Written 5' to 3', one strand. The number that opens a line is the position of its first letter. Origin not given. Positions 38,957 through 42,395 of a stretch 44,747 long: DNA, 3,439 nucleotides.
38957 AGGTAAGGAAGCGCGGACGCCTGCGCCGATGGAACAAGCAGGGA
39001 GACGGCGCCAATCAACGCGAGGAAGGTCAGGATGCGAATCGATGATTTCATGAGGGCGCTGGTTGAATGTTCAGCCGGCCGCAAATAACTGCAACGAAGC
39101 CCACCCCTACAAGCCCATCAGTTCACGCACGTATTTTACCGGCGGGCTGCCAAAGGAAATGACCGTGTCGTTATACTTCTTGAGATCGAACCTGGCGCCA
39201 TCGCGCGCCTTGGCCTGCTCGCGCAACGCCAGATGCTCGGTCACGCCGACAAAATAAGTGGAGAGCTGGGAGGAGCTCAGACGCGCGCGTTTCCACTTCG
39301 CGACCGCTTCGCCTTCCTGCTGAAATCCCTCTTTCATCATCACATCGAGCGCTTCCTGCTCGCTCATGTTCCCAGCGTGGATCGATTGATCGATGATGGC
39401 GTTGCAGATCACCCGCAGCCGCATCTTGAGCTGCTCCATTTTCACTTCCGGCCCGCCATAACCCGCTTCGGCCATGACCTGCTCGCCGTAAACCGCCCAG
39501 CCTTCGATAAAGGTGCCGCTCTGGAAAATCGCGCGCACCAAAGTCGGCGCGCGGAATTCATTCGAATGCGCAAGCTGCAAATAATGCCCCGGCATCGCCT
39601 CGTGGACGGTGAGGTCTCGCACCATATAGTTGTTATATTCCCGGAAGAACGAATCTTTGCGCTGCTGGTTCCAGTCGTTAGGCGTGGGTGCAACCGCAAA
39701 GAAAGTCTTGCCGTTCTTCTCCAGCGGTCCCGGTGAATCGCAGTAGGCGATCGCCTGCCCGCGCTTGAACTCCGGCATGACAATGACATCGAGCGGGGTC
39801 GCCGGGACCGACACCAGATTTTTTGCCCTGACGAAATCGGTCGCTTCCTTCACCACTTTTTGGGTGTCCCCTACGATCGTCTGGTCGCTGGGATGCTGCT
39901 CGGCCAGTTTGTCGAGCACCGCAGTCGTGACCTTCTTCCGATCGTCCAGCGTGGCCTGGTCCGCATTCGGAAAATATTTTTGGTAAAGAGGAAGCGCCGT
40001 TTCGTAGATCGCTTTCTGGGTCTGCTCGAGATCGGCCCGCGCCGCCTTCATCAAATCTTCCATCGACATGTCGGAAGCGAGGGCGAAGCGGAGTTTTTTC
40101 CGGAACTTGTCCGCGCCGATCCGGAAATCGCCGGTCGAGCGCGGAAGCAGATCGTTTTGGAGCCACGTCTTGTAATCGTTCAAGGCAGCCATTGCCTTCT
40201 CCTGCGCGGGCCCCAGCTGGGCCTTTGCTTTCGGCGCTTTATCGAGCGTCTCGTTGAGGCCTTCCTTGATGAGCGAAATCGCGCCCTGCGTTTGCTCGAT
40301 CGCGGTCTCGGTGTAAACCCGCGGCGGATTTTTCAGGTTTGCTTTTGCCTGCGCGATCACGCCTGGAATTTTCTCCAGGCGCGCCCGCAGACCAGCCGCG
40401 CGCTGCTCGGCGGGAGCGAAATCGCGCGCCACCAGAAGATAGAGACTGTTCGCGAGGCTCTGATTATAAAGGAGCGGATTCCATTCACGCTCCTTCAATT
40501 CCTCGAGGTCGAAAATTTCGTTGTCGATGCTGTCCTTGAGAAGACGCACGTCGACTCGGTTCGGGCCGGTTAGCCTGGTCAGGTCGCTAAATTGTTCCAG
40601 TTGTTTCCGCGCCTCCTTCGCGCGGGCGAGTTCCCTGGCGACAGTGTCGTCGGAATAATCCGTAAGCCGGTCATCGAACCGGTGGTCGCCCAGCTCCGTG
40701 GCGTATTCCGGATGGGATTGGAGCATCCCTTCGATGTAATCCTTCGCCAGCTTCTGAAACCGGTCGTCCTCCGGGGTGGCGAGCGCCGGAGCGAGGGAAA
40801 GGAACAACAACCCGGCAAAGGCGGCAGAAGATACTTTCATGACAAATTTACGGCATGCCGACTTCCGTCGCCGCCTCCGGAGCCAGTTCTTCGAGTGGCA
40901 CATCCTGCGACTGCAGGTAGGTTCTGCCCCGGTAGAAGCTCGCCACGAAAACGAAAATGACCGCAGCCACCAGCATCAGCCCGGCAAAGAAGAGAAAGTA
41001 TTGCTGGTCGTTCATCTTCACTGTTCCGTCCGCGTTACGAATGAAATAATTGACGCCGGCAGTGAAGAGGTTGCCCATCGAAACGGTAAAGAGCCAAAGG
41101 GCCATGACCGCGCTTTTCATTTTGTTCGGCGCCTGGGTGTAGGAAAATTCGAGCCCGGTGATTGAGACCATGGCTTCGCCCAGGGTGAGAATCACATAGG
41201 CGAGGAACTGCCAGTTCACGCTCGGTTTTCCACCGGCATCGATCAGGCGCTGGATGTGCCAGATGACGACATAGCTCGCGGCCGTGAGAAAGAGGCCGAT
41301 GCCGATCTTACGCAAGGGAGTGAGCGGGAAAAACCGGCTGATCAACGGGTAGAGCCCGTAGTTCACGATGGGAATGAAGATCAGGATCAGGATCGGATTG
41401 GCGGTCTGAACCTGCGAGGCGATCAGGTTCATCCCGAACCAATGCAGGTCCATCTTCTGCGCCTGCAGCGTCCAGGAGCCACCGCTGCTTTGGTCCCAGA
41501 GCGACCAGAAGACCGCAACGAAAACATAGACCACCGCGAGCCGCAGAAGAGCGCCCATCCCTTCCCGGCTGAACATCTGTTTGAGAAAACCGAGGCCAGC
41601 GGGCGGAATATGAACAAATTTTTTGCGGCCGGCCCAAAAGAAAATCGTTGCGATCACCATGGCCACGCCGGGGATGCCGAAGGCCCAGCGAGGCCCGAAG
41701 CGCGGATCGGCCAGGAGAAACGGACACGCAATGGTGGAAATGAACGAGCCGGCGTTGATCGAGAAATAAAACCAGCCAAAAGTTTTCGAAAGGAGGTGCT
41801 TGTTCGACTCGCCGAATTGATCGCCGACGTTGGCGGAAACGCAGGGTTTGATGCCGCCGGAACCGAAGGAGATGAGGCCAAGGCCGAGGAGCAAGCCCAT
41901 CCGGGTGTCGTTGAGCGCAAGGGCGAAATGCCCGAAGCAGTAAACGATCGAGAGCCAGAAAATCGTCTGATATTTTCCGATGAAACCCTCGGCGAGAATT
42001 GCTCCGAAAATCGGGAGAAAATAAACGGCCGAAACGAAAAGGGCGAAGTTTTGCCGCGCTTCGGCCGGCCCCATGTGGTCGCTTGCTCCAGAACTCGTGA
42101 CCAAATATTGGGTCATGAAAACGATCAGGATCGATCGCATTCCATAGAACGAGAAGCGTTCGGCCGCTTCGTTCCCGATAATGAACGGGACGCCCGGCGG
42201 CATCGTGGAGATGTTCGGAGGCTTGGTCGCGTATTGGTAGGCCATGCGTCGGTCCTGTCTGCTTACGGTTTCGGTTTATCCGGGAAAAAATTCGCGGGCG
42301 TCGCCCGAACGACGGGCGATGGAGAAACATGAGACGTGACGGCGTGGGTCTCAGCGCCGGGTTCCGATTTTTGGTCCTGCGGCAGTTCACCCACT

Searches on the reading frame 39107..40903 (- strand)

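Call 64: search_protein_families(library=pfam, proteins=[window:39107-40903:-], max_evalue=0.001)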
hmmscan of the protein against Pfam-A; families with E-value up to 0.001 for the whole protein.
window:39107-40903:- (598 aa): 1 family
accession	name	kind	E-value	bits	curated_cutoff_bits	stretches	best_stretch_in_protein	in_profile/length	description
PF05960.17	DUF885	-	6.1e-107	359.9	32.4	1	65-596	1-532/532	Bacterial protein of unknown function (DUF885)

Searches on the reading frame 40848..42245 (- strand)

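Call 64: search_protein_families(library=pfam, proteins=[window:40848-42245:-], max_evalue=0.001)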
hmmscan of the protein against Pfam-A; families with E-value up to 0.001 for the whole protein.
window:40848-42245:- (465 aa): 2 families
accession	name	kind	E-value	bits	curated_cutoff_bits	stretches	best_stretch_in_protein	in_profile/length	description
PF00854.27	PTR2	-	3.6e-71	240.5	27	2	92-222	1-136/392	POT family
PF07690.21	MFS_1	-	3e-12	46.6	33.4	1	31-394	6-345/347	Major Facilitator Superfamily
